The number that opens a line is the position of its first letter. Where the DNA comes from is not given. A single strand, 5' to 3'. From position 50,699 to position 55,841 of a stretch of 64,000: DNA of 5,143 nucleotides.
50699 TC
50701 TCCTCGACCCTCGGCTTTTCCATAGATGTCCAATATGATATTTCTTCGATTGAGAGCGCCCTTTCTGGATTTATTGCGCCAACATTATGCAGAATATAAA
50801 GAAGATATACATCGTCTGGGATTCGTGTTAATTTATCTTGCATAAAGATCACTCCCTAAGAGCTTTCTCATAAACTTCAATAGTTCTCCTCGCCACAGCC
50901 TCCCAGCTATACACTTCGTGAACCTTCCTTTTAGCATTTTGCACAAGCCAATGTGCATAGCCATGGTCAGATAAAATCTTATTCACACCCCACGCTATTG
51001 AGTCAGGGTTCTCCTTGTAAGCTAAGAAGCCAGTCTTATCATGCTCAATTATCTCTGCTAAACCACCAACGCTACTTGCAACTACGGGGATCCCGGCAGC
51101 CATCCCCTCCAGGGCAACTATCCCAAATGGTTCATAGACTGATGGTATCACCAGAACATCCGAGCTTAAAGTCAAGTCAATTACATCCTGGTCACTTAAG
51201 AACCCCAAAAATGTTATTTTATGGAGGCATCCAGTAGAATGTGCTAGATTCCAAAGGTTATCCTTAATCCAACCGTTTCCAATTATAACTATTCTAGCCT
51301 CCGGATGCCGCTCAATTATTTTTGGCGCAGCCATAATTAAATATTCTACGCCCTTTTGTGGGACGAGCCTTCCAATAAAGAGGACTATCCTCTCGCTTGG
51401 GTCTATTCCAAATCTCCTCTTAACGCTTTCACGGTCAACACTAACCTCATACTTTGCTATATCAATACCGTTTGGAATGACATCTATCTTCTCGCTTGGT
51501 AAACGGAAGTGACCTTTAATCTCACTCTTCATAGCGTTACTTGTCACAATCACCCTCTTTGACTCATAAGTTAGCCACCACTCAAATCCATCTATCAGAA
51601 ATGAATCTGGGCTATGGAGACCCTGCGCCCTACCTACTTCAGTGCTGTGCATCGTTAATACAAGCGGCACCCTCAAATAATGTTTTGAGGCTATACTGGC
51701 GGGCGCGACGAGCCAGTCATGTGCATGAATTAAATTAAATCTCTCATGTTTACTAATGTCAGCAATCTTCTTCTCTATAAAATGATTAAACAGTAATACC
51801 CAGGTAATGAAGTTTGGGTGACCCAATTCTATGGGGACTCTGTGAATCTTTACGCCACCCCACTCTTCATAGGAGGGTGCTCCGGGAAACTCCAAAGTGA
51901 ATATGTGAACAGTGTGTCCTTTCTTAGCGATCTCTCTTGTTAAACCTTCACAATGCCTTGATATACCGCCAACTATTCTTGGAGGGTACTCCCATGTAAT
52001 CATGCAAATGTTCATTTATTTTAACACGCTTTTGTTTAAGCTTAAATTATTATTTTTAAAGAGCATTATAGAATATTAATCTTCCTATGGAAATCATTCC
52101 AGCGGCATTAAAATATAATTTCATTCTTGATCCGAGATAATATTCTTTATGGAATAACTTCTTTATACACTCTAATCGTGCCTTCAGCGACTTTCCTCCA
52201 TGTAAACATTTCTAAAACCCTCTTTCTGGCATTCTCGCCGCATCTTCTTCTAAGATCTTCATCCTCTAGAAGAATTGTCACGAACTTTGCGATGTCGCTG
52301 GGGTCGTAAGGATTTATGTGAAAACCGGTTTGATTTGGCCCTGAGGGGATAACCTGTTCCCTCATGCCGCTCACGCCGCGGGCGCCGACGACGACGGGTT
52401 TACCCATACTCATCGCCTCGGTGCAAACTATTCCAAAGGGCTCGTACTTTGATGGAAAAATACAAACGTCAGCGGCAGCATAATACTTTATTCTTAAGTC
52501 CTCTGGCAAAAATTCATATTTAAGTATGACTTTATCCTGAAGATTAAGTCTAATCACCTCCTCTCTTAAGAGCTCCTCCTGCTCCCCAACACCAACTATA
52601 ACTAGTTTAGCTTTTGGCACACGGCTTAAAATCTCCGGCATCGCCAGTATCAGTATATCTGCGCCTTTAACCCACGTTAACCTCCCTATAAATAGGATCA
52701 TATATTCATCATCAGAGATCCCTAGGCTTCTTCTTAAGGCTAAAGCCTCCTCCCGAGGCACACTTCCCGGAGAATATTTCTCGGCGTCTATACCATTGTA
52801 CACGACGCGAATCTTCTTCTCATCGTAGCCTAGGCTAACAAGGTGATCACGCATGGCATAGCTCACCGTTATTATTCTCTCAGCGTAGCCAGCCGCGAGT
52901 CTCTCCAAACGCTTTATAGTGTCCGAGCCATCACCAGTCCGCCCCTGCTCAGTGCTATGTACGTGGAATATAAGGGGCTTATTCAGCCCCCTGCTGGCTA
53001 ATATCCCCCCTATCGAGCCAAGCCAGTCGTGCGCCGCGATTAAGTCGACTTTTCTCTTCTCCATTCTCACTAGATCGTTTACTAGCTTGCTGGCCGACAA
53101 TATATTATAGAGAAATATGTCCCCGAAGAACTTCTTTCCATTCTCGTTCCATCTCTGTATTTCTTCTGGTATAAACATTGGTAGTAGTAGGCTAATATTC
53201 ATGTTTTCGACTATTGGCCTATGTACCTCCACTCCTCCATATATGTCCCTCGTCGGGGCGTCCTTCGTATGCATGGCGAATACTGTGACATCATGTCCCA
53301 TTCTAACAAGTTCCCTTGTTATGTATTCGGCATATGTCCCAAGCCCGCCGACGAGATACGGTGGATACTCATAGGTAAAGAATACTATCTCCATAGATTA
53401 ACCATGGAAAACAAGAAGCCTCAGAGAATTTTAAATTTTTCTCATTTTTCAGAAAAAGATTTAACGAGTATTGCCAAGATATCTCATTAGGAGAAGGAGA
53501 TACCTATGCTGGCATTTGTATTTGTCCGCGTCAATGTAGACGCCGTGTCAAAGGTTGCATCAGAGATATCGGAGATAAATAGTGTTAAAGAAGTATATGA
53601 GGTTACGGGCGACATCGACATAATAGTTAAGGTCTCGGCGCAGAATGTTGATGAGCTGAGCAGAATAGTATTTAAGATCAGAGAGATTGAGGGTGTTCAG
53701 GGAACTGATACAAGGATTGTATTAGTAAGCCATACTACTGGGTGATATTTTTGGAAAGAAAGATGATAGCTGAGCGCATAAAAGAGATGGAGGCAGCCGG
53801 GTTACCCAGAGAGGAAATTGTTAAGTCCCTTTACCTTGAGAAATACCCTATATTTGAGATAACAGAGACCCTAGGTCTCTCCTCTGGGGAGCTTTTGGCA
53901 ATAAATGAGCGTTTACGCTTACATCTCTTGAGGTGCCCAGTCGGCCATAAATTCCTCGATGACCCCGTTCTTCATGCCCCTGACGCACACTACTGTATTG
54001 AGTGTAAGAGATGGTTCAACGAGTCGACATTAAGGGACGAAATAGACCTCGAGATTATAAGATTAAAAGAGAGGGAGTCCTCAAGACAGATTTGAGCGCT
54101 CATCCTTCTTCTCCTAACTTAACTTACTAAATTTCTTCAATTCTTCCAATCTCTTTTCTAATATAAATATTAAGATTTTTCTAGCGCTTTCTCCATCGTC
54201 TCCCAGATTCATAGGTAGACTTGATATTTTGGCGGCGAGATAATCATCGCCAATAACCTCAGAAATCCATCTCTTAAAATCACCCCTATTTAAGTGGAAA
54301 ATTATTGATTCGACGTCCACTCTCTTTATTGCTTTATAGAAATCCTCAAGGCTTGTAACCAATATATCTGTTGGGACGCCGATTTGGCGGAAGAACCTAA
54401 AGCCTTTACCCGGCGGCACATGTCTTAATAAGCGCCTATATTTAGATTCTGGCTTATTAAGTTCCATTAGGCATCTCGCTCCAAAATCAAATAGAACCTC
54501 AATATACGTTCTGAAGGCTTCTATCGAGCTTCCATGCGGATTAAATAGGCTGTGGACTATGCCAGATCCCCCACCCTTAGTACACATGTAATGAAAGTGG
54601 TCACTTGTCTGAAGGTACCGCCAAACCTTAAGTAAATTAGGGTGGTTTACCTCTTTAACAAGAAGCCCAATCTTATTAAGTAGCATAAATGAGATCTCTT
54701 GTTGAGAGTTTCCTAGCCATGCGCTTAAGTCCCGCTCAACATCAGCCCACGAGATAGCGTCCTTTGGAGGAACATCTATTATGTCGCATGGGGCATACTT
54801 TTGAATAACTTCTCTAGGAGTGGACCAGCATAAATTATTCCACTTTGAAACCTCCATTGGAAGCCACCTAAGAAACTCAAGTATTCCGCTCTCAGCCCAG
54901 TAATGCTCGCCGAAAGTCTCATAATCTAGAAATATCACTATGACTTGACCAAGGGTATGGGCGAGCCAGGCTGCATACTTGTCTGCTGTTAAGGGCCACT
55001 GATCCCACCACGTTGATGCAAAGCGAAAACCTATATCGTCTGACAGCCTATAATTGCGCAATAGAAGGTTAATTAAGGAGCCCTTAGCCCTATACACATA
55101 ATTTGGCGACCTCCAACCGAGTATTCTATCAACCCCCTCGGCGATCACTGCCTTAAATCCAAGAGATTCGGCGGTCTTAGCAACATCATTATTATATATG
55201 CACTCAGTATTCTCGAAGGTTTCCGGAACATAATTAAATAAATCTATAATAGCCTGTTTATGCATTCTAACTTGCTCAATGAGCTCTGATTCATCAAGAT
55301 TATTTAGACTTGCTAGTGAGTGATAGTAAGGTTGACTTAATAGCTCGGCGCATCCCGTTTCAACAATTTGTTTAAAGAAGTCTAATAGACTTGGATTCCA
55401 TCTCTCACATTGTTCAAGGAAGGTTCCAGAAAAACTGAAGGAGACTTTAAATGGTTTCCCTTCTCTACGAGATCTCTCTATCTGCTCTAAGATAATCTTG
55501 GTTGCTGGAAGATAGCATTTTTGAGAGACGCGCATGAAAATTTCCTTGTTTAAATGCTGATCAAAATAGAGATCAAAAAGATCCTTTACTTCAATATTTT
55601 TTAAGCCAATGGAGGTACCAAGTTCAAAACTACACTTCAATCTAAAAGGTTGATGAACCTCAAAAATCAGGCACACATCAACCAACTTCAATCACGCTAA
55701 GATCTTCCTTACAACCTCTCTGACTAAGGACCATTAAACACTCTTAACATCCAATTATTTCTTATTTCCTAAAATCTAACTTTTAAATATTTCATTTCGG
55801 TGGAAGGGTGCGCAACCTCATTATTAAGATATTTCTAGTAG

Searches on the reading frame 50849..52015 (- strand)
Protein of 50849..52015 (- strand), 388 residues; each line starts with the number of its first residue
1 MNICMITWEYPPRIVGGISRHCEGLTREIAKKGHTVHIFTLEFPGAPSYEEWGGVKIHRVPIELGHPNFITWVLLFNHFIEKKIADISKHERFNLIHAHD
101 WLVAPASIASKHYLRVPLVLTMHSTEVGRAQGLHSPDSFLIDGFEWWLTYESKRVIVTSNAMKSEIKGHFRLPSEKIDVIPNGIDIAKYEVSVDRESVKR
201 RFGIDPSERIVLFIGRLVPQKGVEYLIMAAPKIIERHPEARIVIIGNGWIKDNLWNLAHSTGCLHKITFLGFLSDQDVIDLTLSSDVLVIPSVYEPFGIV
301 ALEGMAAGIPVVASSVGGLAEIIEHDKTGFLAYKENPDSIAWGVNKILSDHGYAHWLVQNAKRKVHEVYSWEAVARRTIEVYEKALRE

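Call 66: search_protein_families(library=pfam, proteins=[window:50849-52015:-], max_evalue=0.00001)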
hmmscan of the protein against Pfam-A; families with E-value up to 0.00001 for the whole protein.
window:50849-52015:- (388 aa): 6 families
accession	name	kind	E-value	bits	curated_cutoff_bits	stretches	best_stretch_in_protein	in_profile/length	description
PF00534.26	Glycos_transf_1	-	2.1e-47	161.3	26.4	1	194-363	1-171/172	Glycosyl transferases group 1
PF13692.12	Glyco_trans_1_4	-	3.6e-36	125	27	1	209-350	2-142/142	Glycosyl transferases group 1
PF13439.12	Glyco_transf_4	-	6.6e-34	117.8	28.5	1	15-187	1-169/170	Glycosyltransferase Family 4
PF13579.12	Glyco_trans_4_4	-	5e-23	82.6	29.7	1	16-183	1-158/158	Glycosyl transferase 4-like domain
PF08323.17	Glyco_transf_5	-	3e-16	60.3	22.7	2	2-48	1-48/239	Starch synthase catalytic domain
PF20706.3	GT4-conflict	-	7.1e-15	55.3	26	1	205-376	194-383/385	Family 4 Glycosyltransferase in conflict systems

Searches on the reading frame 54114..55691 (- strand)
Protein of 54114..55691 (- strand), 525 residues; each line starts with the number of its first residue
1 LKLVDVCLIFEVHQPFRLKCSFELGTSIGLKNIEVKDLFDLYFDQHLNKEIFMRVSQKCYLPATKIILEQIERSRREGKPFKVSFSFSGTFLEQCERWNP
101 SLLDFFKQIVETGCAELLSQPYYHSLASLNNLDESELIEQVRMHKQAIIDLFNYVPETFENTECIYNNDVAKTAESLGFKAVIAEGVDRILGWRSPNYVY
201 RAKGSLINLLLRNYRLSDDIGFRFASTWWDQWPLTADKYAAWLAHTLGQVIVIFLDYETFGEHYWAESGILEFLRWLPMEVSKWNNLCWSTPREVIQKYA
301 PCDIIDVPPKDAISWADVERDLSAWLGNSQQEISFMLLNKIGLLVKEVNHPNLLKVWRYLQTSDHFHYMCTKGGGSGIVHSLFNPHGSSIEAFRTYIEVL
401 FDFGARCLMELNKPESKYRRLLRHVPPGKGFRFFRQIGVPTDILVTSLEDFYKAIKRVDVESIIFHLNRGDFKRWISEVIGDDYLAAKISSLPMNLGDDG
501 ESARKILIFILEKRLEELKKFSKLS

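Call 66: search_protein_families(library=pfam, proteins=[window:54114-55691:-], max_evalue=0.00001)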
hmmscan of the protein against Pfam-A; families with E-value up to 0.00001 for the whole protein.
window:54114-55691:- (525 aa): 2 families
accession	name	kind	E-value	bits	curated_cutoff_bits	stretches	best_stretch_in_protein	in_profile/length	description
PF03065.20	Glyco_hydro_57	-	1.5e-88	297.3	21.2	1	8-308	2-291/291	Glycosyl hydrolase family 57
PF19027.5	DUF5752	-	6.2e-10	39.2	23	0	471-521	59-109/208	Family of unknown function (DUF5752)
